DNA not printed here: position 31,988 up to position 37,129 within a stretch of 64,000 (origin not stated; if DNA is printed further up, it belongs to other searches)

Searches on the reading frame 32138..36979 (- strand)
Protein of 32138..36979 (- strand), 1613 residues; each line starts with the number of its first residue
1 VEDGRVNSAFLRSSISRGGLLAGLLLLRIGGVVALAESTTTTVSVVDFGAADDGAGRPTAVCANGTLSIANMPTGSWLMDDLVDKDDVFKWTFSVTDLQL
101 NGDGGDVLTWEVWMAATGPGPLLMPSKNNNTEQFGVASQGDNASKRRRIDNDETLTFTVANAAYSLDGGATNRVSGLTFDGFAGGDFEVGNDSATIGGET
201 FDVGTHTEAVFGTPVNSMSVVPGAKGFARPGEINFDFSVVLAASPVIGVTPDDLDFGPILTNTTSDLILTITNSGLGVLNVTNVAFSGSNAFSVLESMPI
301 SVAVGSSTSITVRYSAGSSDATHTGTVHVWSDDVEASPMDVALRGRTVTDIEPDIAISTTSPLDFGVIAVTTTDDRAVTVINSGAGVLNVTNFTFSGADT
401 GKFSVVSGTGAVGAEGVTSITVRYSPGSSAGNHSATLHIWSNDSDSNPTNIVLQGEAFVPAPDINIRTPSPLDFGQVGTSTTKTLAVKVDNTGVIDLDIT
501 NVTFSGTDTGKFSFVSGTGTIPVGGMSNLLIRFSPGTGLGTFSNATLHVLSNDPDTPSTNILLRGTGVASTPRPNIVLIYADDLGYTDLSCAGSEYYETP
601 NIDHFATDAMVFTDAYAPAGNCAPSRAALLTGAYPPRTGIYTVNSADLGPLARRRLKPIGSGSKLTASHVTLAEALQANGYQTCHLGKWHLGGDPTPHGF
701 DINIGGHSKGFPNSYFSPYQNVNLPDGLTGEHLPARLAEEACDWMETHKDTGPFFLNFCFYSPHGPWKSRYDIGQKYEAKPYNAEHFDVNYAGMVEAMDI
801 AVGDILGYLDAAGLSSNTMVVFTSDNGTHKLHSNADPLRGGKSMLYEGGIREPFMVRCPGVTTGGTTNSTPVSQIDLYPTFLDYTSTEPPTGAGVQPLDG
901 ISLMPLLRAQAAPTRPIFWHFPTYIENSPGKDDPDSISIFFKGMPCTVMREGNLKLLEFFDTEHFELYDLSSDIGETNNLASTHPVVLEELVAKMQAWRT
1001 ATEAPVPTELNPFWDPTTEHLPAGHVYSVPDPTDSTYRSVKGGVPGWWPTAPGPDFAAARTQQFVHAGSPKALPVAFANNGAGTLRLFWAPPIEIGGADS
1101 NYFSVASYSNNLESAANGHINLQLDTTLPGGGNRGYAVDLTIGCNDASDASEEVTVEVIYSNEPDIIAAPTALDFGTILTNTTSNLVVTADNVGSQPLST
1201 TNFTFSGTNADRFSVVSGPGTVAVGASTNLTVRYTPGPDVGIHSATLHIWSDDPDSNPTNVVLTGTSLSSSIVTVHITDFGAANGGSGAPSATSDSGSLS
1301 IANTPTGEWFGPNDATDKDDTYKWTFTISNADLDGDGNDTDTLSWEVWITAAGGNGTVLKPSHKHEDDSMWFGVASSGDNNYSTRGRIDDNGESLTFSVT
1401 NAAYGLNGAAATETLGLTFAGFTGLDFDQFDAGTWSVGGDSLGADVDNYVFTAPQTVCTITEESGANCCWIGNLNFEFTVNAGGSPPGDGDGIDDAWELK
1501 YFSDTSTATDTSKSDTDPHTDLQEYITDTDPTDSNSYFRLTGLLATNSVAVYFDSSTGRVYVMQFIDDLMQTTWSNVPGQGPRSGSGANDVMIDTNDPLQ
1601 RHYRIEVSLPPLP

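Call 8: search_protein_families(library=pfam, proteins=[window:32138-36979:-], max_evalue=0.01)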
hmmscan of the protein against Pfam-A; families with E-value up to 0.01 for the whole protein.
window:32138-36979:- (1613 aa): 10 families
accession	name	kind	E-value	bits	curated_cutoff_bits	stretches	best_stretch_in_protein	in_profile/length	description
PF00884.28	Sulfatase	-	1.4e-56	192.5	25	1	574-885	1-299/301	Sulfatase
PF22544.2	HYDIN_VesB_CFA65-like_Ig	-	8.7e-39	132.2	25.5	4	469-565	7-99/100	HYDIN/CFA65/VesB-like, Ig-like domain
PF15780.11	ASH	-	1.7e-18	67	27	2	360-444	11-93/98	Abnormal spindle-like microcephaly-assoc'd, ASPM-SPD-2-Hydin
PF07610.17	DUF1573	-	3e-15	56.5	26.1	0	252-345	6-96/98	Protein of unknown function (DUF1573)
PF16347.10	SGSH_C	-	9.4e-12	45.8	29.3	1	842-991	8-144/154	N-sulphoglucosamine sulphohydrolase, C-terminal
PF24507.1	Ig_CFAP65_4th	-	5.9e-09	36.6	27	0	391-455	12-74/76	CFAP65, fourth Ig-like domain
PF22073.2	Cep192_D4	-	3.9e-06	27.5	35.5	0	358-455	6-109/112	Cep192 domain 4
PF22067.2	Cep192_D3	-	5.7e-06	26.8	27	0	476-565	14-97/99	Cep192 domain 3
PF01663.27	Phosphodiest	-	2.5e-05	24.5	23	1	598-831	19-224/342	Type I phosphodiesterase / nucleotide pyrophosphatase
PF22064.2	Cep192_D2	-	0.0069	17.1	27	0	462-495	2-37/154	Cep192 domain 2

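Call 33: search_protein_families(library=ncbifam, proteins=[window:32138-36979:-], max_evalue=0.001)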
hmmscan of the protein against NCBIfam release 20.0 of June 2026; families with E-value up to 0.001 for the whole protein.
window:32138-36979:- (1613 aa): 7 families
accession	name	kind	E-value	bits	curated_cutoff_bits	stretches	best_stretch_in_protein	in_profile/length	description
NF012200.0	choice_anch_D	domain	3e-54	182.1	45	4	340-446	2-108/108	choice-of-anchor D domain-containing protein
NF010322.0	PRK13759.1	equivalog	5.3e-37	127.4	481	2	571-701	4-117/486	arylsulfatase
TIGR03417.1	chol_sulfatase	equivalog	4.1e-32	111.7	433.45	2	573-702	2-114/500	choline-sulfatase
NF045661.1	HdlasePehA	equivalog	4e-24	85.1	900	2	788-1000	281-486/506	phosphoric/sulfuric ester hydrolase PehA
NF052527.1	Mn_arylsulf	exception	2.5e-14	53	850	1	573-640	1-69/479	manganese-dependent arylsulfatase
NF041425.1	OS_HP2_seleno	subfamily_domain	1.4e-08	35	100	0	474-565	8-95/98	OS_HP2 family (seleno)protein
NF053595.1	LptchSynLtaSGpos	equivalog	7.3e-05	21.5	970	1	739-885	382-526/626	lipoteichoic acid synthase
